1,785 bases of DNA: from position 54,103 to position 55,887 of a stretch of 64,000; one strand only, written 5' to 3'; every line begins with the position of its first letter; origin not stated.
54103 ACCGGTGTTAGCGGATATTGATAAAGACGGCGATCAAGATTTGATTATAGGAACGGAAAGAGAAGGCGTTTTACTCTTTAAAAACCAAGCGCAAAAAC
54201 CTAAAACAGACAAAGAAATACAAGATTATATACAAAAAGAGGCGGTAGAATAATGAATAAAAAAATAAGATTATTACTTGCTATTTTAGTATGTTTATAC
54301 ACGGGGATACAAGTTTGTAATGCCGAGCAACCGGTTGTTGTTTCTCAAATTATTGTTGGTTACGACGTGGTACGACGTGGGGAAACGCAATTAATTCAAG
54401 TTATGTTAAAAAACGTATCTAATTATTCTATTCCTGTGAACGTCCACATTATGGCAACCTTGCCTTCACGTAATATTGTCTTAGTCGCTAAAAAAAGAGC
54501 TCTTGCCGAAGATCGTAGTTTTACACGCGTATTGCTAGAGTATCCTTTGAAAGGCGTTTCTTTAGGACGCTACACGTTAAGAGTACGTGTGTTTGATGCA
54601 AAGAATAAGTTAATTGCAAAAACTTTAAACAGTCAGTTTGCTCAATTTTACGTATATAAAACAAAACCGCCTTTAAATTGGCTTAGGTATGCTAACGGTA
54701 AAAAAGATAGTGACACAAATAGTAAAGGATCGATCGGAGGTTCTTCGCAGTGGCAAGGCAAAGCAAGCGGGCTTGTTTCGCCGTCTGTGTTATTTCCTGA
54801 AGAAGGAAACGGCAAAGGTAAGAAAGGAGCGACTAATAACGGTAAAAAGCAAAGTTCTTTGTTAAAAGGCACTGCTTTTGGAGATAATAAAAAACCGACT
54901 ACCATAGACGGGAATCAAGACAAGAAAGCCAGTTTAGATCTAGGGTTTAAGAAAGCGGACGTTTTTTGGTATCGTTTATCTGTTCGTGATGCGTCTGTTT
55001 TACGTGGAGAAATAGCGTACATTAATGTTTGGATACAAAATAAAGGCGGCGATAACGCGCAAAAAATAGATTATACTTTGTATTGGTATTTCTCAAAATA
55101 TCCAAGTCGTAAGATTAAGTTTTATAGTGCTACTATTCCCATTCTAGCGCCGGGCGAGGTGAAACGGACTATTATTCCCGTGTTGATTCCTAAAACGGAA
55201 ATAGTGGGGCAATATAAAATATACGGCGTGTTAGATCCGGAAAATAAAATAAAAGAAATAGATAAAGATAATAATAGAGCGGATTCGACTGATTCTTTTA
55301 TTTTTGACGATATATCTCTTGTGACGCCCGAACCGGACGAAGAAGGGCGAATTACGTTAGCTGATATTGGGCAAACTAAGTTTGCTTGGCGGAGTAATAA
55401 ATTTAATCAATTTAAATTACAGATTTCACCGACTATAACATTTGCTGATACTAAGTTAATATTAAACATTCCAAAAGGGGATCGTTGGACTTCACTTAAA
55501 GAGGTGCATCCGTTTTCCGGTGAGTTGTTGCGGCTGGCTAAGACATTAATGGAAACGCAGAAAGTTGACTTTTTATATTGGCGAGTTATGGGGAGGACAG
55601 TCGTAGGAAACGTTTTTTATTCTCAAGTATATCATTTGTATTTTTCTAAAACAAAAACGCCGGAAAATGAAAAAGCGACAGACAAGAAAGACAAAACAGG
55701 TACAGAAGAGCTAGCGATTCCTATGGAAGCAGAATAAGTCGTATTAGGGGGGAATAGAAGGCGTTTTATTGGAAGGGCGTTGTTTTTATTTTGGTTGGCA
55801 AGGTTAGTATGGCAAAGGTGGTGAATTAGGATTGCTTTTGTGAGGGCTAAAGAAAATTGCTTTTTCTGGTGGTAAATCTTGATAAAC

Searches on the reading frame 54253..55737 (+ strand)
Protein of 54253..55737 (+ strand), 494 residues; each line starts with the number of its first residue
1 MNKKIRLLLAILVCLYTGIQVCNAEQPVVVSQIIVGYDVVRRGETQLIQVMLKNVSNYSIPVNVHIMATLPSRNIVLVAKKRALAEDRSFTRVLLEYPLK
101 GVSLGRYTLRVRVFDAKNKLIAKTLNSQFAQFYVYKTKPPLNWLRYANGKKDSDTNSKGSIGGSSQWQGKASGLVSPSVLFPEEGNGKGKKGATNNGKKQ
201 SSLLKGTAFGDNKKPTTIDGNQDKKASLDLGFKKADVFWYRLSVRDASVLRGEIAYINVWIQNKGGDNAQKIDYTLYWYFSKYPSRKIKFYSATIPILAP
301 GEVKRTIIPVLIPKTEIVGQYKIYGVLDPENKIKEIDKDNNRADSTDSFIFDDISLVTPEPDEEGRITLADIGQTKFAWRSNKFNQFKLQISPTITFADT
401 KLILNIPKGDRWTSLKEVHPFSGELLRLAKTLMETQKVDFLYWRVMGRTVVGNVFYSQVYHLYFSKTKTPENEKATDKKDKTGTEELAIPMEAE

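Call 51: search_protein_families(library=pfam, proteins=[window:54253-55737:+], max_evalue=0.0001)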
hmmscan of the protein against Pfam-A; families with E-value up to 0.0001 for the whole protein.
window:54253-55737:+ (494 aa): 1 family
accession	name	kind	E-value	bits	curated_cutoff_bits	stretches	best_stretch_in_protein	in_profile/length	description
PF07705.17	CARDB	-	2.6e-07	31.2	22.7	1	245-342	11-98/101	CARDB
